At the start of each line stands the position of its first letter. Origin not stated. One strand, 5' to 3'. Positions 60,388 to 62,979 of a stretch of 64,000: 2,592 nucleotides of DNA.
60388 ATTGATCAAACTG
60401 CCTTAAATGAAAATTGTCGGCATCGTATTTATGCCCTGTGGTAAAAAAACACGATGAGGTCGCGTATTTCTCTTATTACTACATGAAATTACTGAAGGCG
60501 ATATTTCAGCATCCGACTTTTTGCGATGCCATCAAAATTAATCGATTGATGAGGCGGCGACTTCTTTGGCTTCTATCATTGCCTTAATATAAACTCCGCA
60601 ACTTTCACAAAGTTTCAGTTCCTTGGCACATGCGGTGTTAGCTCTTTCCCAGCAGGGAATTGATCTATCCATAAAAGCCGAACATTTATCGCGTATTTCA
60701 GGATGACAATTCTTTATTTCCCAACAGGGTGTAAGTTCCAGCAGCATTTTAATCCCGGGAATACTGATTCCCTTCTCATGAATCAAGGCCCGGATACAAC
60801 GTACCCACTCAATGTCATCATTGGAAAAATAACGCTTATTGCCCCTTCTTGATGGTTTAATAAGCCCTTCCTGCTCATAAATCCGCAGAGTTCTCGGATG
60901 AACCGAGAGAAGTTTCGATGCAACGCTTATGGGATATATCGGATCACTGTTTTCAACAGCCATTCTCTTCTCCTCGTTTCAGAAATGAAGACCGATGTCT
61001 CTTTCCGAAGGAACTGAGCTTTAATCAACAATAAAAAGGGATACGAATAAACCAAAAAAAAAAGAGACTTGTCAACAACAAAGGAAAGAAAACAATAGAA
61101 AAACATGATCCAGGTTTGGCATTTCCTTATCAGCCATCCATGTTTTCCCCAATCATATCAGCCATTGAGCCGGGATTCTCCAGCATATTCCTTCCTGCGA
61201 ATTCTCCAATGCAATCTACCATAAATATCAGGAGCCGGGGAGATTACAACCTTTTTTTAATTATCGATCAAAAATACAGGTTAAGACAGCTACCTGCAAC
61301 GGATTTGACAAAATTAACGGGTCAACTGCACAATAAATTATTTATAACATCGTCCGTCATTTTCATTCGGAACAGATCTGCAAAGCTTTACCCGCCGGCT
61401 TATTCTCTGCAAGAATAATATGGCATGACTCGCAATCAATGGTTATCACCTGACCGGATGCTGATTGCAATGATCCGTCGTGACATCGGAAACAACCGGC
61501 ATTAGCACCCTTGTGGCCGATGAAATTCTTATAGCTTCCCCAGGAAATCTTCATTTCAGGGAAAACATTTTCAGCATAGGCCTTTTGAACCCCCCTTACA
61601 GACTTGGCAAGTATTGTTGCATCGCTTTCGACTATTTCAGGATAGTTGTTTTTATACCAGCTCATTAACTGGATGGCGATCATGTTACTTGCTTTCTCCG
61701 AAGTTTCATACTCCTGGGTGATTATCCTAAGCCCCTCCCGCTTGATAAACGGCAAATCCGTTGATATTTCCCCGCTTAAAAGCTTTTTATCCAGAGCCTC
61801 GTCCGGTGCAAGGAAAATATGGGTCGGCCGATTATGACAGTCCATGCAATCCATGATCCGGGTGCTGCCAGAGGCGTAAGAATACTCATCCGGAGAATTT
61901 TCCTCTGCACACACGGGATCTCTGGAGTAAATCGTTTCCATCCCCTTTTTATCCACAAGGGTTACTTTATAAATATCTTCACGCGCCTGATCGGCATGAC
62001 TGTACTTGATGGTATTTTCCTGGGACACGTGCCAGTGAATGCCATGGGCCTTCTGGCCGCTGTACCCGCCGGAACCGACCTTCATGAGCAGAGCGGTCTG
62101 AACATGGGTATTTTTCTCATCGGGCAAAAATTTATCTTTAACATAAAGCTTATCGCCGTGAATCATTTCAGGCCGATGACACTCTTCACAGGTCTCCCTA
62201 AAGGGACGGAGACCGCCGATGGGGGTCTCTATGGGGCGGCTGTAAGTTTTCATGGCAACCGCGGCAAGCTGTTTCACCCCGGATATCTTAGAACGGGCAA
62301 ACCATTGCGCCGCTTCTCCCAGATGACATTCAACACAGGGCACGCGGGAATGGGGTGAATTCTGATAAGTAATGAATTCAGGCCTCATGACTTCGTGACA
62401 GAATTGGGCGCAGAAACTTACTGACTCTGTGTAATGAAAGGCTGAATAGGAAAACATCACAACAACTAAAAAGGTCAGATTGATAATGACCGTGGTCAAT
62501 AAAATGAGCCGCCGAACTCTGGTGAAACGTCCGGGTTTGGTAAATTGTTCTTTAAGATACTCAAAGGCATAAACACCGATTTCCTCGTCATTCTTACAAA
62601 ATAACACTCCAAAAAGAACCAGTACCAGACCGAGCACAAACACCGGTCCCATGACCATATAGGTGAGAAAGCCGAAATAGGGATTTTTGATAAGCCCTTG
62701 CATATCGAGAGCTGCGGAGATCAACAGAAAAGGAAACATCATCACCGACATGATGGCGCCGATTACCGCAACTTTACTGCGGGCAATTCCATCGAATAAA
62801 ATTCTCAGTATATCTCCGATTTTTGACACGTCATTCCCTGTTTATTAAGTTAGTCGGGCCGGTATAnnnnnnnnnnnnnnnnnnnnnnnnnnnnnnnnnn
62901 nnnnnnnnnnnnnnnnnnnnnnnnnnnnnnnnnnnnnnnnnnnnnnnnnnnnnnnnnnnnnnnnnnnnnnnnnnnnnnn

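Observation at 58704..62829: Two paralogous membrane hexaheme NapC/NirT-like cytochromes bracketing a MerR regulator with a Cys/Trp-rich sensor tail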

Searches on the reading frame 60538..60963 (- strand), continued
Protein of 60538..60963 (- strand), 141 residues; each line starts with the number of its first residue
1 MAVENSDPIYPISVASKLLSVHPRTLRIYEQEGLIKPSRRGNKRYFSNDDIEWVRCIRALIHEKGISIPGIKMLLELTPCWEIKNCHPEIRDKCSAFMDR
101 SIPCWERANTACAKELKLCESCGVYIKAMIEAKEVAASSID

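Call 50: predict_structure(alignment_id=A1)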
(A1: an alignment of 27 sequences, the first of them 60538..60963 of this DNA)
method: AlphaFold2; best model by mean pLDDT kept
length: 141 residues; sequences in the alignment: 27
mean_pLDDT: 66.7   pTM: 0.51
mean pLDDT of the five models: 66.7, 65.9, 62.2, 61.1, 59.3
residues with pLDDT >= 90: 15; 70-90: 53; 50-70: 32; < 50: 41
segments of 3 or more residues with pLDDT < 50: 79-87, 93-100, 102-117
pLDDT, mean of each block of 10 residues (from residue 1): 69 91 90 85 84 78 81 60 45 46 46 46 55 59 46
secondary structure, 60 per line:
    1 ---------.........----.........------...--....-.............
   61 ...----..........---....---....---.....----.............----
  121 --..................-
elements in order: H12-18 H23-31 E38-40 E43-46 H48-63 H68-77 H81-84 H88-91 H95-99 H104-116 H123-140

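Call 79: search_protein_families(library=pfam, proteins=[L057:7964-9766:+, L055:9763-10212:+, L002:5723-7033:+], max_evalue=0.01)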
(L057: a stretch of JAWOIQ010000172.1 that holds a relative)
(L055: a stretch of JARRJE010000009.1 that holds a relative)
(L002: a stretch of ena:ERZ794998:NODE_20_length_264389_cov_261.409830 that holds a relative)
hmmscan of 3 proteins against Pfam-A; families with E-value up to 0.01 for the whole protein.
L057:7964-9766:+ (600 aa): 1 family
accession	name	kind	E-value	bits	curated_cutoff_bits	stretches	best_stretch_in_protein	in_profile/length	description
PF10101.14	DUF2339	-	5.1e-05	22.7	33.6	1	415-575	483-648/659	Predicted membrane protein (DUF2339)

L055:9763-10212:+ (149 aa): 4 families
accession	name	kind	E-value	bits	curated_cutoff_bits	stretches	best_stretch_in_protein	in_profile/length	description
PF01381.28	HTH_3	-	0.00013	22.4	23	1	33-67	4-37/55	Helix-turn-helix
PF15731.11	MqsA_antitoxin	-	0.0011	19.5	30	1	24-79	68-122/131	Antitoxin component of bacterial toxin-antitoxin system, MqsA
PF12844.13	HTH_19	-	0.0014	18.9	30.2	1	33-68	7-41/64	Helix-turn-helix domain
PF13560.12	HTH_31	-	0.0039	17.9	27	1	33-63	9-39/64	Helix-turn-helix domain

L002:5723-7033:+ (436 aa): 6 families
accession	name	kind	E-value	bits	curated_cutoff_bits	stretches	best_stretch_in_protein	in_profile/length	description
PF03264.19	Cytochrom_NNT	-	3.9e-14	53.2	24.1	1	60-185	6-140/174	NapC/NirT cytochrome c family, N-terminal region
PF14522.11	Cytochrome_C7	-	1.2e-13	51.1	24.8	2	231-289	2-67/67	Cytochrome c7 and related cytochrome c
PF14537.11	Cytochrom_c3_2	-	1.9e-08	35.1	25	1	278-341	23-79/79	Cytochrome c3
PF02085.21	Cytochrom_CIII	-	4.8e-08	33.7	22.9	1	228-296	19-90/101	Class III cytochrome C family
PF22113.1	Mtrc-MtrF_II-IV_dom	-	8e-06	25.9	30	0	244-276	8-41/176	Outer membrane cytochrome MtrC/MtrF-like, domains II/IV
PF13435.11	Cytochrome_C554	-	0.001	20.4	20.8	0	87-127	46-84/84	Cytochrome c554 and c-prime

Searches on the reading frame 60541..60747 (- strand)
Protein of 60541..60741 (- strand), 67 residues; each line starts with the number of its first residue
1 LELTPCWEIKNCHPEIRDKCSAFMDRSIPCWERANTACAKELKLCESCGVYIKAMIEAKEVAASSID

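Call 15: search_protein_families(library=ncbifam, proteins=[window:60541-60741:-], max_evalue=10)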
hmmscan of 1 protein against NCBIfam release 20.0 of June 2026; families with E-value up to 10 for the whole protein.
seq(67 aa): 1 family
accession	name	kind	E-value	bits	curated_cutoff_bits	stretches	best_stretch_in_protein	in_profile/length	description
NF045718.1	two_CW_domain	domain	0.018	15.4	35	1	5-51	2-74/80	two-CW domain-containing protein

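Call 16: search_protein_families(library=pfam, proteins=[window:60541-60741:-], max_evalue=10)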
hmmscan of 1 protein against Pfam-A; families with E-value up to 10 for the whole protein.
seq(67 aa): 1 family
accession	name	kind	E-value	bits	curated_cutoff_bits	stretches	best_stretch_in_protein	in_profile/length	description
PF00320.33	GATA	-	0.061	13.4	26.8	1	29-54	10-32/36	GATA zinc finger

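Call 53: search_protein_families(library=ncbifam, alignment_id=A3, max_evalue=1)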
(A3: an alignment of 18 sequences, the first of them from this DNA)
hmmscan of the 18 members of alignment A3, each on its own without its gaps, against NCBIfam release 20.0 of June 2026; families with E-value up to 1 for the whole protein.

A. member 1, seq(68 aa): 1 family
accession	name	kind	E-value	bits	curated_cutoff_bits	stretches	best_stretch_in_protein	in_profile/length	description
NF045718.1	two_CW_domain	domain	0.019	15.3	35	1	7-53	2-74/80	two-CW domain-containing protein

B. families by the number of members that match (of 18 scanned): 2 families
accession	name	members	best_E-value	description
NF045718.1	two_CW_domain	18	0.00027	two-CW domain-containing protein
TIGR01446.1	DnaD_dom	1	0.064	DnaD domain protein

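Call 54: search_solved_structures(query=A3, max_evalue=10, show_alignments=2)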
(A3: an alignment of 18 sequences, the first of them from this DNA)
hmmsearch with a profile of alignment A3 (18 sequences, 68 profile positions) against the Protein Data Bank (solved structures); distinct sequences matched with E-value up to 10: 0.

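Call 71: search_protein_representatives(alignment_id=A3)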
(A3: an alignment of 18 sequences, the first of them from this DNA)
Query: 18 sequences, 68 profile positions. Proteins with E-value up to 0.001 (for the whole library): 442; up to 1e-10: 19; up to 1e-30: 0. The best 150 are listed.
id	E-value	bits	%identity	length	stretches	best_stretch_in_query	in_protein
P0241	7.7e-29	115.5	-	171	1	2-66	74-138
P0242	1.1e-18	83.0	-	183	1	2-61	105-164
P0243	6.6e-18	80.5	-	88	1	2-64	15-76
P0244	1.1e-16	76.5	-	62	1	16-65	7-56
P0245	1.6e-16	76.0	-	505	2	7-57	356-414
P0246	4.6e-15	71.4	-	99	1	1-57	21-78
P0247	6.3e-15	70.9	-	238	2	5-53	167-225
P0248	8.8e-15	70.4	-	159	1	1-54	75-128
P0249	1.4e-14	69.8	-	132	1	2-60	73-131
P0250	5.9e-14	67.8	-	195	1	2-63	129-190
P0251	8.2e-14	67.3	-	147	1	2-62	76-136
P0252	2.6e-12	62.5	-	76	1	6-55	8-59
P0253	1.6e-11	60.0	-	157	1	2-55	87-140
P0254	2.0e-11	59.7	-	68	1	2-57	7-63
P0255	2.2e-11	59.6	-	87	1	2-57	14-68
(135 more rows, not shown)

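Call 75: search_protein_families(library=pfam, alignment_id=A4, max_evalue=0.001)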
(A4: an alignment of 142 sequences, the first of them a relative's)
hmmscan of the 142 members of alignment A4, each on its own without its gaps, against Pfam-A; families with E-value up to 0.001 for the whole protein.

A. member 1, P0241 (171 aa): 3 families
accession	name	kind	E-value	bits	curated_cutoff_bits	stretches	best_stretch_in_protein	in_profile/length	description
PF13411.12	MerR_1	-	6.1e-18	65.1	21.6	1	10-76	1-67/69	MerR HTH family regulatory protein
PF00376.29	MerR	-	5.7e-11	42.5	28.2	1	12-46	2-38/38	MerR family regulatory protein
PF12728.13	HTH_17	-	1.8e-05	25.4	27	1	15-51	7-43/51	Helix-turn-helix domain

B. families by the number of members that match (of 142 scanned): 18 families
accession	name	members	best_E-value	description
PF13411.12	MerR_1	41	2.5e-19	MerR HTH family regulatory protein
PF00376.29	MerR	36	9.7e-14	MerR family regulatory protein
PF12728.13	HTH_17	10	8.1e-07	Helix-turn-helix domain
PF13591.12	MerR_2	7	9.6e-09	MerR HTH family regulatory protein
PF00072.30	Response_reg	3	3.1e-24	Response regulator receiver domain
PF00015.26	MCPsignal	2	2e-39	Methyl-accepting chemotaxis protein (MCP) signalling domain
PF13487.12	HD_5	2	1e-36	HD domain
PF02518.31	HATPase_c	2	9e-24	Histidine kinase-, DNA gyrase B-, and HSP90-like ATPase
PF14501.12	HATPase_c_5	2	0.00014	GHKL domain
PF00990.26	GGDEF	1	4e-43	Diguanylate cyclase, GGDEF domain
PF00728.28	Glyco_hydro_20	1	3.4e-20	Glycosyl hydrolase family 20, catalytic domain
PF01894.22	UPF0047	1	2.2e-19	Uncharacterised protein family UPF0047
PF01966.28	HD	1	7.4e-16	HD domain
PF13682.11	CZB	1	1.2e-14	Chemoreceptor zinc-binding domain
PF00512.31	HisKA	1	4.1e-12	His Kinase A (phospho-acceptor) domain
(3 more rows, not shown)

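Call 86: search_protein_families(library=ncbifam, alignment_id=A4, max_evalue=1e-7)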
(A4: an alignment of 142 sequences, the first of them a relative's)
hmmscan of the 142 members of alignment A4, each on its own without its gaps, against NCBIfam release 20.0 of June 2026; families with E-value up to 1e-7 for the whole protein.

A. member 1, P0241 (171 aa): 2 families
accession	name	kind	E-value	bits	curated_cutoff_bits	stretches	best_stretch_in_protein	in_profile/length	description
NF047375.1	HeatShock_HspR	equivalog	6.8e-21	74.1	105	1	8-78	2-73/92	heat shock protein transcriptional repressor HspR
NF047377.1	heat_HspR_dupli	exception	4.2e-18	65.6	300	1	5-77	122-195/214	heat shock protein transcriptional repressor HspR, fused homodimer type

B. families by the number of members that match (of 142 scanned): 184 families (the first 25 are shown)
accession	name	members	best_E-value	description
NF047375.1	HeatShock_HspR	37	6.8e-21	heat shock protein transcriptional repressor HspR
NF047377.1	heat_HspR_dupli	26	4.2e-18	heat shock protein transcriptional repressor HspR, fused homodimer type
TIGR02051.1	MerR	12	5.1e-11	mercury resistance transcriptional regulator MerR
NF007069.0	PRK09514.1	11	1.9e-10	Zn(2+)-responsive transcriptional regulator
NF045718.1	two_CW_domain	7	8e-27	two-CW domain-containing protein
TIGR02047.1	CadR-PbrR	7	2.6e-11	Cd(II)/Pb(II)-responsive transcriptional regulator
TIGR02044.1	CueR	6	1.1e-10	Cu(I)-responsive transcriptional regulator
TIGR02043.1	ZntR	6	7.3e-10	Zn(2+)-responsive transcriptional regulator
NF010076.0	PRK13557.1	5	2.3e-34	histidine kinase famiy protein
NF011874.0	PRK15347.1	5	2.2e-25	two component system sensor kinase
TIGR01950.1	SoxR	5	1.3e-13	redox-sensitive transcriptional activator SoxR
NF053512.1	nitric_RR_NosR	4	1.6e-41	response regulator c-di-GMP phosphodiesterase, NosR family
NF046026.1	HisKinCckACaul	4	5.3e-36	cell cycle histidine kinase CckA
NF046020.1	HisKinCckABruc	4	7.3e-36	cell cycle histidine kinase CckA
TIGR02956.1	TMAO_torS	4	4.1e-24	TMAO reductase system sensor histidine kinase/response regulator TorS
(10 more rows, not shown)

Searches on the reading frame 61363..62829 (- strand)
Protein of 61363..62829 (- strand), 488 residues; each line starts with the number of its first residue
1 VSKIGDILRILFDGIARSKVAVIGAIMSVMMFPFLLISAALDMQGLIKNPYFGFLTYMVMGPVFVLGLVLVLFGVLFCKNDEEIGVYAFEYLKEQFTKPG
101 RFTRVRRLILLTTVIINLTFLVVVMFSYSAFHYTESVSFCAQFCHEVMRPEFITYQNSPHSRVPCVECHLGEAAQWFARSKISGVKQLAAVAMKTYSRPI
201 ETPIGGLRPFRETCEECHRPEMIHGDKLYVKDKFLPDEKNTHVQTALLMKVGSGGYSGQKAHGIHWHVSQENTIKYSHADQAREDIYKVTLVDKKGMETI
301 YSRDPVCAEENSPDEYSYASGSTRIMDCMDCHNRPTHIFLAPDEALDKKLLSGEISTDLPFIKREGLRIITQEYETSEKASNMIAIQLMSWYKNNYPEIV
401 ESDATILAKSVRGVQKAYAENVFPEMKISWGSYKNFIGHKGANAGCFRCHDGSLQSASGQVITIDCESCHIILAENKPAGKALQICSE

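Call 3: search_protein_families(library=pfam, proteins=[window:61363-62829:-], max_evalue=0.1)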
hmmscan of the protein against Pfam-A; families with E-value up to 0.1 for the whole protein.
window:61363-62829:- (488 aa): 4 families
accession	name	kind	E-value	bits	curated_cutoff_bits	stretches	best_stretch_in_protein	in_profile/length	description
PF03264.19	Cytochrom_NNT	-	5e-07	30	24.1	1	109-197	9-100/174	NapC/NirT cytochrome c family, N-terminal region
PF14522.11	Cytochrome_C7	-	2.4e-05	24.5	24.8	1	441-470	43-66/67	Cytochrome c7 and related cytochrome c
PF14537.11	Cytochrom_c3_2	-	0.00024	21.9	25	1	439-476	2-39/79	Cytochrome c3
PF09699.15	Paired_CXXCH_1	-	0.047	13.8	20.6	0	209-229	3-24/41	Doubled CXXCH motif (Paired_CXXCH_1)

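Call 4: search_protein_families(library=ncbifam, proteins=[window:61363-62829:-], max_evalue=0.1)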
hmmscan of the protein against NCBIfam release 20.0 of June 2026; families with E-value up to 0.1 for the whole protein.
window:61363-62829:- (488 aa): 3 families
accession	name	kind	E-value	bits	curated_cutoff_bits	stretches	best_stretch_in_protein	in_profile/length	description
TIGR03153.1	cytochr_NrfH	equivalog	3.8e-13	49.7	134.2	1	114-219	6-110/138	cytochrome c nitrite reductase small subunit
NF047727.1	4hemeCytCCctA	equivalog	0.0063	16.6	180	1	442-477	36-71/109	tetraheme c-type cytochrome CctA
TIGR02162.1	torC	equivalog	0.048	12.9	478.2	1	92-195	3-107/387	pentaheme c-type cytochrome TorC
